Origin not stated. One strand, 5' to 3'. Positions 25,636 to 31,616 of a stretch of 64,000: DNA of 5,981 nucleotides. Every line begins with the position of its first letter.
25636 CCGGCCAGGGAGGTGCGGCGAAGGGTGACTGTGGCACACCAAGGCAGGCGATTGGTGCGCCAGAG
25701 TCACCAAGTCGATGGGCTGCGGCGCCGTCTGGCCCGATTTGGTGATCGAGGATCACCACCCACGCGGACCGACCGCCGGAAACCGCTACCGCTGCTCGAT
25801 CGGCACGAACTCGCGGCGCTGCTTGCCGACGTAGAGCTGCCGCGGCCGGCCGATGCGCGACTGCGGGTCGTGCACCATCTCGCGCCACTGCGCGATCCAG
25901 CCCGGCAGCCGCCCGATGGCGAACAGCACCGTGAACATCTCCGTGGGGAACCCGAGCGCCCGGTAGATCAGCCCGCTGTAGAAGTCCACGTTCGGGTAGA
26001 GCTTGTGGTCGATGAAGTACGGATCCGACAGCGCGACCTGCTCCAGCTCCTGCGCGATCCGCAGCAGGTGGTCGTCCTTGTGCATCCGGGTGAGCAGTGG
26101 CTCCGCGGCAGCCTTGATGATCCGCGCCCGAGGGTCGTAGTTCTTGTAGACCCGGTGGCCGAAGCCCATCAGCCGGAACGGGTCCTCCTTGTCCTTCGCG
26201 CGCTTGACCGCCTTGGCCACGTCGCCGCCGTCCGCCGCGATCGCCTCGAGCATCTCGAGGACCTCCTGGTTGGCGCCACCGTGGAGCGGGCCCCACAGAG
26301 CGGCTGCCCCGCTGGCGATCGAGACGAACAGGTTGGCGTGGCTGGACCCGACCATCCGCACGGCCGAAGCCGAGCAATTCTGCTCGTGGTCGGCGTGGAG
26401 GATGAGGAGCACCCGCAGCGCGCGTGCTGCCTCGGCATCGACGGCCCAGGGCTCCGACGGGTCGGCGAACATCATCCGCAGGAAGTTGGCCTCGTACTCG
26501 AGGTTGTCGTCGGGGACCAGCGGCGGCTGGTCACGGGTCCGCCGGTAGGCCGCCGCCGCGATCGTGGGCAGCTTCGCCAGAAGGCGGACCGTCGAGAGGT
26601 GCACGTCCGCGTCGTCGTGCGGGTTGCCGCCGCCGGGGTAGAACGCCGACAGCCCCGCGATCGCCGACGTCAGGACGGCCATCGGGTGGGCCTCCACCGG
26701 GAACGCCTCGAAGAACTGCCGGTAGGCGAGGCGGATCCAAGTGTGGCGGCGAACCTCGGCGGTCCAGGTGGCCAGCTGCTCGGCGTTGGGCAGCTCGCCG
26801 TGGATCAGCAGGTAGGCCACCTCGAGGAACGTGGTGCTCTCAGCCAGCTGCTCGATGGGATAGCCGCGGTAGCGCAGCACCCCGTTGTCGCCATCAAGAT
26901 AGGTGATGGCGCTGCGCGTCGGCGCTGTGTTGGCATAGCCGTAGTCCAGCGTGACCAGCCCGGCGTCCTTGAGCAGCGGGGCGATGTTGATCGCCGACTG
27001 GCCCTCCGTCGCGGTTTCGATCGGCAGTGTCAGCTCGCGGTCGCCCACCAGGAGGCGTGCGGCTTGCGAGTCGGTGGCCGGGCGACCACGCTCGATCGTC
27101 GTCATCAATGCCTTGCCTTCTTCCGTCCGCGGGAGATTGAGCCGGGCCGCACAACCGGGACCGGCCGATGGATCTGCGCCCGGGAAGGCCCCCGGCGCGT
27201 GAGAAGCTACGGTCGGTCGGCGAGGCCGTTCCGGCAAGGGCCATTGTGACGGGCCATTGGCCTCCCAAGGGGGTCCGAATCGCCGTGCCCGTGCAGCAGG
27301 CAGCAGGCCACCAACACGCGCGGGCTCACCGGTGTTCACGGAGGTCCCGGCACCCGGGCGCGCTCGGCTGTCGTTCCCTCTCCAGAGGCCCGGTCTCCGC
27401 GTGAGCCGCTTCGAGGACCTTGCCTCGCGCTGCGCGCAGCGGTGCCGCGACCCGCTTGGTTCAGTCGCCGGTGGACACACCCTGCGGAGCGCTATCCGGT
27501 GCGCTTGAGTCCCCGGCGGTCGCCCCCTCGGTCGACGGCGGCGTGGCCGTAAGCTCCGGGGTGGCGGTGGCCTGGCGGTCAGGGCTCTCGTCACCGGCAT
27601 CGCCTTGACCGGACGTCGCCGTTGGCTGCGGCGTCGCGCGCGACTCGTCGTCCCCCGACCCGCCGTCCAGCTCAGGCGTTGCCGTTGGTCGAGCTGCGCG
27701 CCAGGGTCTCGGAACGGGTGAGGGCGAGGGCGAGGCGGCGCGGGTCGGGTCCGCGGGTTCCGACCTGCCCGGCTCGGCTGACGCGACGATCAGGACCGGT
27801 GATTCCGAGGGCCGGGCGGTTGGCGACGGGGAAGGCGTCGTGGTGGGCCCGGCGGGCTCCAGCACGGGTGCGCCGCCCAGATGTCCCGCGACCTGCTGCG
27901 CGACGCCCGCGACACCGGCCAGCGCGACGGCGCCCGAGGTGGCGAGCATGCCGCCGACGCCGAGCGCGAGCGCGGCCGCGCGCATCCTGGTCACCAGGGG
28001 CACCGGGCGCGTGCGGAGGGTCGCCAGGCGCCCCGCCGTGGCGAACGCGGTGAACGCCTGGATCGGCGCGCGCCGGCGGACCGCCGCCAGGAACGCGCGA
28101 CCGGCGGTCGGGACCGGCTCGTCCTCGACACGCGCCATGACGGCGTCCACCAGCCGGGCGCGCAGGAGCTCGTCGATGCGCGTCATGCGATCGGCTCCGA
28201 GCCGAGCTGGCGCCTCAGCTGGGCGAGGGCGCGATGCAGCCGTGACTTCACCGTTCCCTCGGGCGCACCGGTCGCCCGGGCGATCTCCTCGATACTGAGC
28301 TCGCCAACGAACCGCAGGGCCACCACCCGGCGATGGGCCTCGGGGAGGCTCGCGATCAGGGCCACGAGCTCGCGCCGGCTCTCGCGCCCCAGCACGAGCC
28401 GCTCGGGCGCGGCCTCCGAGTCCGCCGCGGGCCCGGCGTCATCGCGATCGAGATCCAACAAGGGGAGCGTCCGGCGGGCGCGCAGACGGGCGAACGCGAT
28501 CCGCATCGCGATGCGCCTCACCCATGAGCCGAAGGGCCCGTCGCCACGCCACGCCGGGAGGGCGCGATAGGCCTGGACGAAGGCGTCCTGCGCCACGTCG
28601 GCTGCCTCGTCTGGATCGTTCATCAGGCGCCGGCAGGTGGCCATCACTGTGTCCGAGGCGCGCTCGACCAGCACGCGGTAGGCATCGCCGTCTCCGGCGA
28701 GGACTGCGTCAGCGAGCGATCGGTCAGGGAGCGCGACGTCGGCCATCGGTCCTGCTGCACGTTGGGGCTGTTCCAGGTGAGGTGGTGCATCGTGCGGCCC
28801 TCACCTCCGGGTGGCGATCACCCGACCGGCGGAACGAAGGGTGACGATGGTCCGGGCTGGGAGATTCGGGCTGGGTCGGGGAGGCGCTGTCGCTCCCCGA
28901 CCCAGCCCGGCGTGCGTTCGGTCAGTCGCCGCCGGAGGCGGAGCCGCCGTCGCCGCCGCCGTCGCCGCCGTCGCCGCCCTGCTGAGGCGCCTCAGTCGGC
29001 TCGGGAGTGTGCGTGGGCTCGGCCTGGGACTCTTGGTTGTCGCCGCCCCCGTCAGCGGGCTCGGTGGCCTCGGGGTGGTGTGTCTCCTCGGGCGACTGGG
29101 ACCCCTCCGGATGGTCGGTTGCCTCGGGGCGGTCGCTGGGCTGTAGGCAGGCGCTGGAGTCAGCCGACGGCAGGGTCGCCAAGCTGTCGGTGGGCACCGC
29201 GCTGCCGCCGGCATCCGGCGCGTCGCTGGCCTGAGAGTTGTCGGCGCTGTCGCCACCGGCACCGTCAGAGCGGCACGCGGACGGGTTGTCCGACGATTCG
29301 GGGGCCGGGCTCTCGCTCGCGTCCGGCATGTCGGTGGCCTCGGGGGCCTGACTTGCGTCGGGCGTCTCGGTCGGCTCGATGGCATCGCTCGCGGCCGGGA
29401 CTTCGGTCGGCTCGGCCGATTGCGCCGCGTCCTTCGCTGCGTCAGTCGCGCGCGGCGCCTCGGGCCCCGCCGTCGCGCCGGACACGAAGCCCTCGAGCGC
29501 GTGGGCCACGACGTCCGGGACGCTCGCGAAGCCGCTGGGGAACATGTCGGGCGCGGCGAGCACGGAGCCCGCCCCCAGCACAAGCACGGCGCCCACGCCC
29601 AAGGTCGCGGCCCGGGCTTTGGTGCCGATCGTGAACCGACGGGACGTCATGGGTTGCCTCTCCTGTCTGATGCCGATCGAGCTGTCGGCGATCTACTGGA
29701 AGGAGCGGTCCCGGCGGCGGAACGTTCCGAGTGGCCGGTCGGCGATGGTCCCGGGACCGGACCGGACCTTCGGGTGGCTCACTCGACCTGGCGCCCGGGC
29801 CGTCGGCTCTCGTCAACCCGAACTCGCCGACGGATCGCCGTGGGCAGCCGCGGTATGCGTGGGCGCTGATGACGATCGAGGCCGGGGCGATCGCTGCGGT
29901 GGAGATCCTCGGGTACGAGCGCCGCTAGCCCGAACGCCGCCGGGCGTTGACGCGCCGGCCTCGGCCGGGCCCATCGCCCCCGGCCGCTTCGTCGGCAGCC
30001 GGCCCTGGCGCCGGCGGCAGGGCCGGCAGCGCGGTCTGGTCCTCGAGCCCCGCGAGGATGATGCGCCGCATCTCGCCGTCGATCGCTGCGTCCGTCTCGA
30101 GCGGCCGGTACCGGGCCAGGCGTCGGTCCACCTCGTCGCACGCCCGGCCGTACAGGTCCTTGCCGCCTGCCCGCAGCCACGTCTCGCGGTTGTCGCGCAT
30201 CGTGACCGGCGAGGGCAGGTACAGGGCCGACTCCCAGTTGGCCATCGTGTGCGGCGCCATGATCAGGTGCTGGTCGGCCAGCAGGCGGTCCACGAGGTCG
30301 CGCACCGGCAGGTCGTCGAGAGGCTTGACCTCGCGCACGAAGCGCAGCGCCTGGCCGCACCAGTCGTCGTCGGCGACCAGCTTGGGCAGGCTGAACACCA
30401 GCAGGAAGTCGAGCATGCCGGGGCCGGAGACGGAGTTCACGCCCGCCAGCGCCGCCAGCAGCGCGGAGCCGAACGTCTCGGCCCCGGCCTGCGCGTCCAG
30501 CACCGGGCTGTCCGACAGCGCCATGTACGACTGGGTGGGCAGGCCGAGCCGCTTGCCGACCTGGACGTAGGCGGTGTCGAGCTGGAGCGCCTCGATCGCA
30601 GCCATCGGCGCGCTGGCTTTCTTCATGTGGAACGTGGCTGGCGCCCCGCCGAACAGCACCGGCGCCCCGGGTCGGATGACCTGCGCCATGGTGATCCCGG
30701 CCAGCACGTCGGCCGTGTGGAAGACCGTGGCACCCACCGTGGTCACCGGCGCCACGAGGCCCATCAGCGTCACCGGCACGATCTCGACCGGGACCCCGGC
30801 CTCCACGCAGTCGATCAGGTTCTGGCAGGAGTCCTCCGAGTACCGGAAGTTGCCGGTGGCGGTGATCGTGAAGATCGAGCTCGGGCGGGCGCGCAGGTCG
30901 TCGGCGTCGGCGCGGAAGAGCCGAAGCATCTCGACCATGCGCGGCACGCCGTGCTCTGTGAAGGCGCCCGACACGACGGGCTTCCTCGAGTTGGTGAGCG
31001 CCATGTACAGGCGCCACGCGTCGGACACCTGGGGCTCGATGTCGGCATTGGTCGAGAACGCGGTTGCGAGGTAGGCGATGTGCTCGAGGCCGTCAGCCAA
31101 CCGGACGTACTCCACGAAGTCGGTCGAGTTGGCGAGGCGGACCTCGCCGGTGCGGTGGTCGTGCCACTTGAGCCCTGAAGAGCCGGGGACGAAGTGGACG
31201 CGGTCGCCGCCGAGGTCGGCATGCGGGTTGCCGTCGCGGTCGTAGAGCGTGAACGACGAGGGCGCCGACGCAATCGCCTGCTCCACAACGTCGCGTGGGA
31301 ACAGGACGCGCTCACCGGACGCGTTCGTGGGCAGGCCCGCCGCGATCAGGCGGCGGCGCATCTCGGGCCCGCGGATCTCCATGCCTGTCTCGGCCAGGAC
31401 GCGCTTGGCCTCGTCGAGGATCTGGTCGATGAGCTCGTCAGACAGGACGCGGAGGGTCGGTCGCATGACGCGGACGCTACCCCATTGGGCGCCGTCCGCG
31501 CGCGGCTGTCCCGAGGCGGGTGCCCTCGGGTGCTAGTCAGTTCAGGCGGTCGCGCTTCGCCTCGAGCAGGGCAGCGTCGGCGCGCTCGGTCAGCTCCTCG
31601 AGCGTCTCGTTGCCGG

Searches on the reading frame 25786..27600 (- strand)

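Call 77: search_protein_families(library=pfam, proteins=[window:25786-27600:-], max_evalue=0.00001)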
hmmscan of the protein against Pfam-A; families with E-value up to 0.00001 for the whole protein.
window:25786-27600:- (604 aa): 1 family
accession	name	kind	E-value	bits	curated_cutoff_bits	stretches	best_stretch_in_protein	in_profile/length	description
PF00285.26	Citrate_synt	-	6e-133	443.7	27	1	221-587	1-357/357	Citrate synthase, C-terminal domain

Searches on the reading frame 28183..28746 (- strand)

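Call 77: search_protein_families(library=pfam, proteins=[window:28183-28746:-], max_evalue=0.00001)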
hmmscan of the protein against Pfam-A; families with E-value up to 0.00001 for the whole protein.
window:28183-28746:- (187 aa): 4 families
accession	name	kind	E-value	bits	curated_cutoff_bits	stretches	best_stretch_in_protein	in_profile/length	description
PF08281.18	Sigma70_r4_2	-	1.4e-16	60.3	25.7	1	125-177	2-54/54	Sigma-70, region 4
PF04545.22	Sigma70_r4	-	1.1e-14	54.1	24.1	1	131-178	2-49/50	Sigma-70, region 4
PF04542.20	Sigma70_r2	-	1.4e-13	50.8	24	1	26-92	1-69/71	Sigma-70 region 2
PF07638.17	Sigma70_ECF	-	6.8e-06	26.5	21.1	0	15-181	11-183/185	ECF sigma factor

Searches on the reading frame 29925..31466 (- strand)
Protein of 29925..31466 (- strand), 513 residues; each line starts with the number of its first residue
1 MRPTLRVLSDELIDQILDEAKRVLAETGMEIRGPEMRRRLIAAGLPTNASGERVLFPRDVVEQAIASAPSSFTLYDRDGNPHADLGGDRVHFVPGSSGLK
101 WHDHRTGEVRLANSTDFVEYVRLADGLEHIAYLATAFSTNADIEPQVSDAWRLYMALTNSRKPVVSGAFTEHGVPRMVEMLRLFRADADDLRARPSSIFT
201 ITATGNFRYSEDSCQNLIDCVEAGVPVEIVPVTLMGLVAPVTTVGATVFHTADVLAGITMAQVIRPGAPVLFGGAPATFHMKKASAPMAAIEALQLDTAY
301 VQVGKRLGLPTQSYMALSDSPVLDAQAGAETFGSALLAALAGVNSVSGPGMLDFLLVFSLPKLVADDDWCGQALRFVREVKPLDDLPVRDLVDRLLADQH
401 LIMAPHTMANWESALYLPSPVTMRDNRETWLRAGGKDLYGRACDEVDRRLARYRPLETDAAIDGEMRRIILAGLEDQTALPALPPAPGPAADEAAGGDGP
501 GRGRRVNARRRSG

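Call 77: search_protein_families(library=pfam, proteins=[window:29925-31466:-], max_evalue=0.00001)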
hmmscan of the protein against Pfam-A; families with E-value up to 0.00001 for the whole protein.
window:29925-31466:- (513 aa): 1 family
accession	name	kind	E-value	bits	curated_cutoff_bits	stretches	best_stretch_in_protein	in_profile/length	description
PF06253.16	MTTB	-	4.2e-78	263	25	1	3-468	29-490/500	Trimethylamine methyltransferase (MTTB)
